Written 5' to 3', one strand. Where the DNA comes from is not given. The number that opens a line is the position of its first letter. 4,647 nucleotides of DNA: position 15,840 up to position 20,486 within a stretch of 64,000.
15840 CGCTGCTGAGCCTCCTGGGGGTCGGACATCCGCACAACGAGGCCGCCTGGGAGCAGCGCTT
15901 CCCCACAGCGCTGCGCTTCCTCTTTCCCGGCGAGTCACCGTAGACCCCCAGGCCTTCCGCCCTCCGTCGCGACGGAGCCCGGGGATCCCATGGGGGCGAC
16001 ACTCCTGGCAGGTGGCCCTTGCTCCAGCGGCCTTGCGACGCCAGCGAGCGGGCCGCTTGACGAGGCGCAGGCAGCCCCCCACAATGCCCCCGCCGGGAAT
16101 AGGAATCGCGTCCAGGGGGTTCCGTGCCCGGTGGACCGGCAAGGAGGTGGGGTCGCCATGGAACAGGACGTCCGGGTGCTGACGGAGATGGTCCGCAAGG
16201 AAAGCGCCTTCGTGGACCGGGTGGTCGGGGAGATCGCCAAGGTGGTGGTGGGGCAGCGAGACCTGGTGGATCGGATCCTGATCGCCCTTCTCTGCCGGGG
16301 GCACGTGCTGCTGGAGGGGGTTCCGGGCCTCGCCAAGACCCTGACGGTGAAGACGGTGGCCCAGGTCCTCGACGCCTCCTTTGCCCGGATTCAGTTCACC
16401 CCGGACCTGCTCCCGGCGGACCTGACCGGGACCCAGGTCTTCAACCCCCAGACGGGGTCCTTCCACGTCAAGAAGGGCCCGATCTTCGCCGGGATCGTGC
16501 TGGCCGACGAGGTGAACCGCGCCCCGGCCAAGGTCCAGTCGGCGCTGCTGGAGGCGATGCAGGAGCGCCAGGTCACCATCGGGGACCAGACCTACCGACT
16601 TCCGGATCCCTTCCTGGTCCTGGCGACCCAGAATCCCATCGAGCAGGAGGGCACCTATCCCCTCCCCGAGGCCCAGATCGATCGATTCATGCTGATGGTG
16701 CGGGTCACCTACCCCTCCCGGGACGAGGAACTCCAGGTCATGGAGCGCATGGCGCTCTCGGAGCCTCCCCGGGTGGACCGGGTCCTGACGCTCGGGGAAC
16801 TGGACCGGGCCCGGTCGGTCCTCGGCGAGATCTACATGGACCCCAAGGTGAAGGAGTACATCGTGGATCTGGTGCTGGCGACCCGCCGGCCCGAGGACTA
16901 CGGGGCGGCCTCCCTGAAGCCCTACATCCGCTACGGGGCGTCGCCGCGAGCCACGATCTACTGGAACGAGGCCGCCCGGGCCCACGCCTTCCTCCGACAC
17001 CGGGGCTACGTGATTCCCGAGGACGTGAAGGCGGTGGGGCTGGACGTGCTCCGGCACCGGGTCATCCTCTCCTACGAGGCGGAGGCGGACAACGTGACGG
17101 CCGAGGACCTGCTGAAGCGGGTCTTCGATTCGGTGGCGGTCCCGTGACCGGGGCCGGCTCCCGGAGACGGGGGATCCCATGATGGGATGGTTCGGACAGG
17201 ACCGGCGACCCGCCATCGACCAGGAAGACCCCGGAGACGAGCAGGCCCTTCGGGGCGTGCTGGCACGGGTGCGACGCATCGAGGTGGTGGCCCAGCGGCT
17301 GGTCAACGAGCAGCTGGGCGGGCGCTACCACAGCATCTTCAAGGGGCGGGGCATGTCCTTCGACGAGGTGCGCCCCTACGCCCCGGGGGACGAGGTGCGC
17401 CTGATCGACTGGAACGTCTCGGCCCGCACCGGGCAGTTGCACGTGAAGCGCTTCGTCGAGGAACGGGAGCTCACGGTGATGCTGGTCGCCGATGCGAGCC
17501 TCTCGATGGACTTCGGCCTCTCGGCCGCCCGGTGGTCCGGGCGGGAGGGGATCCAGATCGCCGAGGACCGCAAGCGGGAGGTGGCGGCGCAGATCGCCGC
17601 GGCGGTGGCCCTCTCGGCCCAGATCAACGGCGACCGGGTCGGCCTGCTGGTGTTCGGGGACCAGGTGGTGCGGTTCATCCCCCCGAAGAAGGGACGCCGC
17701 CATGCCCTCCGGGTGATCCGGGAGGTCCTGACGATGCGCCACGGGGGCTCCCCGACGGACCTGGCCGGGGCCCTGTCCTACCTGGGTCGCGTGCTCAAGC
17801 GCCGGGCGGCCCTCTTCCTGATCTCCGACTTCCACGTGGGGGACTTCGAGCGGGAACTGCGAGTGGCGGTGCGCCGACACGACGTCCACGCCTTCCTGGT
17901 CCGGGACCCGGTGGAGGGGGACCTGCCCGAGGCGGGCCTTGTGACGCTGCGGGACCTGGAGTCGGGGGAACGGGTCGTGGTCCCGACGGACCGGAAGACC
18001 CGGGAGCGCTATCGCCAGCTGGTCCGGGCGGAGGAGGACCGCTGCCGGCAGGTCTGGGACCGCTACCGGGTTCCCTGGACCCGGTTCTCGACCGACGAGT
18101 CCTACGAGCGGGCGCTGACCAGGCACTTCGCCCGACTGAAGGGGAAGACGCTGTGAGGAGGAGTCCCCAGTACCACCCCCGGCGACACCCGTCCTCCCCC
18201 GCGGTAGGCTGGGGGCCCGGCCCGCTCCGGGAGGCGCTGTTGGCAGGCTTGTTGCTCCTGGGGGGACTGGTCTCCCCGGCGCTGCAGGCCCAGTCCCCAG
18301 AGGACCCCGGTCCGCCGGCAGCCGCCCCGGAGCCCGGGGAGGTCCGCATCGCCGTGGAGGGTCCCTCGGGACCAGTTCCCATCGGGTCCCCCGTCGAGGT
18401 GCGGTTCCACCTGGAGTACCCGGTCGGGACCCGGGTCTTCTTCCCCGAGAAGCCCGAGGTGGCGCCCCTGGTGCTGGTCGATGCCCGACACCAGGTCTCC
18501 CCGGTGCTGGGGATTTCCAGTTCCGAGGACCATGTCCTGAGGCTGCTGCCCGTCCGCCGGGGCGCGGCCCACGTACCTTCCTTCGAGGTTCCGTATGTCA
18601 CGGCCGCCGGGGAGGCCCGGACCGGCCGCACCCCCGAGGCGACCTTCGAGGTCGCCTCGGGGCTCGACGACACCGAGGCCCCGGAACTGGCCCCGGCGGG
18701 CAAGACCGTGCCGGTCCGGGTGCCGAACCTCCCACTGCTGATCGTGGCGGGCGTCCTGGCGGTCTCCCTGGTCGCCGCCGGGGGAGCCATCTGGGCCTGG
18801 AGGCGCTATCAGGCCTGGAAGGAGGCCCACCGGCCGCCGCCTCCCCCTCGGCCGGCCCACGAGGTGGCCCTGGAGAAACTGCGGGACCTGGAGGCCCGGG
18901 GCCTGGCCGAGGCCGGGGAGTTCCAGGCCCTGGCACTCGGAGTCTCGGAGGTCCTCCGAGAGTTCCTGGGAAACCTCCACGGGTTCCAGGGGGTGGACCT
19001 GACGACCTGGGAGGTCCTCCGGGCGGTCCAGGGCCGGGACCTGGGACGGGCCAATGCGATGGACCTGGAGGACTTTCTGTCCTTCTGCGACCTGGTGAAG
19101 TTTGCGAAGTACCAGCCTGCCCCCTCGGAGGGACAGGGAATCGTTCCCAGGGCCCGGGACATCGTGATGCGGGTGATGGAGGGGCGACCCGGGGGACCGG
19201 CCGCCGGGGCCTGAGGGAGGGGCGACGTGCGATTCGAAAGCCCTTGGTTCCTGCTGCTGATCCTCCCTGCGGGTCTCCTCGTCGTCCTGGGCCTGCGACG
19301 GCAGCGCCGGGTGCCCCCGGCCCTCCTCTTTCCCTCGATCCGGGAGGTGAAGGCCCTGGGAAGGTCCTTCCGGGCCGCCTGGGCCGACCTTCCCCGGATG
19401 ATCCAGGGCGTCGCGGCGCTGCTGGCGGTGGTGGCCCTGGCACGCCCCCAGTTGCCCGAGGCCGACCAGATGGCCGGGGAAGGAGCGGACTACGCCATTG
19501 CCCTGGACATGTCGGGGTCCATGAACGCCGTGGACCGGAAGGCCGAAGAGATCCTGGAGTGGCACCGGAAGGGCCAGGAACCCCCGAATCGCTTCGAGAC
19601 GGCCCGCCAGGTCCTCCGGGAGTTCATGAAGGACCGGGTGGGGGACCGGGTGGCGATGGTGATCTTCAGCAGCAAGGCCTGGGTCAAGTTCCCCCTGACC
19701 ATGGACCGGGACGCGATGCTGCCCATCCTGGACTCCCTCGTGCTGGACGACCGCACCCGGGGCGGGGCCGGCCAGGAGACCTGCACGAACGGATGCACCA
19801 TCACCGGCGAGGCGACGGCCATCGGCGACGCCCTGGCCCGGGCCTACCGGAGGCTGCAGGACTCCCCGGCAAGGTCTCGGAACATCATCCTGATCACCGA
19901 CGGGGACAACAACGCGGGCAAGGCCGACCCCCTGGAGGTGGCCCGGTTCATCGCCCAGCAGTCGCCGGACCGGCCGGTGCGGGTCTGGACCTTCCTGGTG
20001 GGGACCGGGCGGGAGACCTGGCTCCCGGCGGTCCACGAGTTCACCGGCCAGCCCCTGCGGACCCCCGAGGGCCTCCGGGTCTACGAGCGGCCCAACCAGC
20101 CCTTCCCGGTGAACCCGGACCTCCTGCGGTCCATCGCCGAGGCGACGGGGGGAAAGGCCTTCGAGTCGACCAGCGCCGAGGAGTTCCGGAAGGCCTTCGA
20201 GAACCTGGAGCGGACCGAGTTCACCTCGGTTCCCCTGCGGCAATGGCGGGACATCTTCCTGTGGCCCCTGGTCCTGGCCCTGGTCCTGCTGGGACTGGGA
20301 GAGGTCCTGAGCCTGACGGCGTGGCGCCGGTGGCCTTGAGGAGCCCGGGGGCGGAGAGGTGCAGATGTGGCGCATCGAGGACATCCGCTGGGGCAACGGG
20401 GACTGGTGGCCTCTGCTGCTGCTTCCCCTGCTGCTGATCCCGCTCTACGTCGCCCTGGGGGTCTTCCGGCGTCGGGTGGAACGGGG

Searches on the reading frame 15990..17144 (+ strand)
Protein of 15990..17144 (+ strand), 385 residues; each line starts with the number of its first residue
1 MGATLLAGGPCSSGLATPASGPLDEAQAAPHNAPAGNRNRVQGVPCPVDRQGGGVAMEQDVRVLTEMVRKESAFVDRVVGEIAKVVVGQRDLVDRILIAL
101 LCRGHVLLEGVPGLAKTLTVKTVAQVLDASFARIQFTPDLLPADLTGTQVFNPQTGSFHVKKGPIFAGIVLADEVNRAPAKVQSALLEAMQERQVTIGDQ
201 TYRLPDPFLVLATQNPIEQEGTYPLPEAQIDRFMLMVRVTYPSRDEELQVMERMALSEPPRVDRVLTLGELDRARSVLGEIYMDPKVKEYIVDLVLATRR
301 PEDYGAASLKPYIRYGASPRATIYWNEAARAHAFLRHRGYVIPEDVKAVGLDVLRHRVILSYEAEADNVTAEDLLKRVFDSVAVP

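Call 52: search_protein_families(library=pfam, proteins=[window:15990-17144:+], max_evalue=0.0001)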
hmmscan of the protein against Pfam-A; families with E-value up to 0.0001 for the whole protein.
window:15990-17144:+ (385 aa): 6 families
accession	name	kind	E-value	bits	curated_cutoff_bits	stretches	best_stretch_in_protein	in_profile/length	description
PF07726.17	AAA_3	-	4.1e-66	221.2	27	1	105-235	1-131/131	ATPase family associated with various cellular activities (AAA)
PF17863.7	AAA_lid_2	-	2.9e-22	78.6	22.7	1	310-377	6-73/74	AAA lid domain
PF20030.5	bpMoxR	-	7.5e-15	55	27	1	77-246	5-173/205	MoxR domain in the MoxR-vWA-beta-propeller ternary systems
PF07728.20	AAA_5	-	6.9e-14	52.5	22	1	105-233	1-139/139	AAA domain (dynein-related subfamily)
PF00493.29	MCM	-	3e-08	33.5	23.3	1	103-218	57-175/224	MCM P-loop domain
PF00158.32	Sigma54_activat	-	3.6e-06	27.2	20.2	1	99-219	18-147/168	Sigma-54 interaction domain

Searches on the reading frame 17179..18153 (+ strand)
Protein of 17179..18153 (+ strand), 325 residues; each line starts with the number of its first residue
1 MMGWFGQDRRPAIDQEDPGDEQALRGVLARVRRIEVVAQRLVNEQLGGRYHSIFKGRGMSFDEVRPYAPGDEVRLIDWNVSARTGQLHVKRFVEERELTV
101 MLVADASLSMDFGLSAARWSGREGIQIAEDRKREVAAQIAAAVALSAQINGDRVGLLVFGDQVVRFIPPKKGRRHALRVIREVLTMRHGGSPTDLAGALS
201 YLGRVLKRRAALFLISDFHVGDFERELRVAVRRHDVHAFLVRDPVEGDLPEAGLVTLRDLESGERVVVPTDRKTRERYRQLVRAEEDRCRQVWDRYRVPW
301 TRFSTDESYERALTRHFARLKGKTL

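Call 52: search_protein_families(library=pfam, proteins=[window:17179-18153:+], max_evalue=0.0001)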
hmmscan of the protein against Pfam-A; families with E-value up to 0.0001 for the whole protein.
window:17179-18153:+ (325 aa): 2 families
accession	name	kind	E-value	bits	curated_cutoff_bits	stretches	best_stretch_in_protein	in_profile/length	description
PF01882.25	DUF58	-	1.4e-69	234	23.4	1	63-286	1-214/216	Protein of unknown function DUF58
PF13519.12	VWA_2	-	6.7e-16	59.3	27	1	100-218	1-106/107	von Willebrand factor type A domain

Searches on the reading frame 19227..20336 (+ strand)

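Call 52: search_protein_families(library=pfam, proteins=[window:19227-20336:+], max_evalue=0.0001)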
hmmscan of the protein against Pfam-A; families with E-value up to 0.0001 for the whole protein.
window:19227-20336:+ (370 aa): 3 families
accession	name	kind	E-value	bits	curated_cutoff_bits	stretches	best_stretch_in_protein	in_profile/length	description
PF13519.12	VWA_2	-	2.3e-15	57.5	27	1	91-226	3-106/107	von Willebrand factor type A domain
PF00092.34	VWA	-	1.6e-08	35.4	23.8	1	93-243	6-128/174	von Willebrand factor type A domain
PF07584.16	BatA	-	7e-05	23.6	25.9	1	1-74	1-77/77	Aerotolerance regulator N-terminal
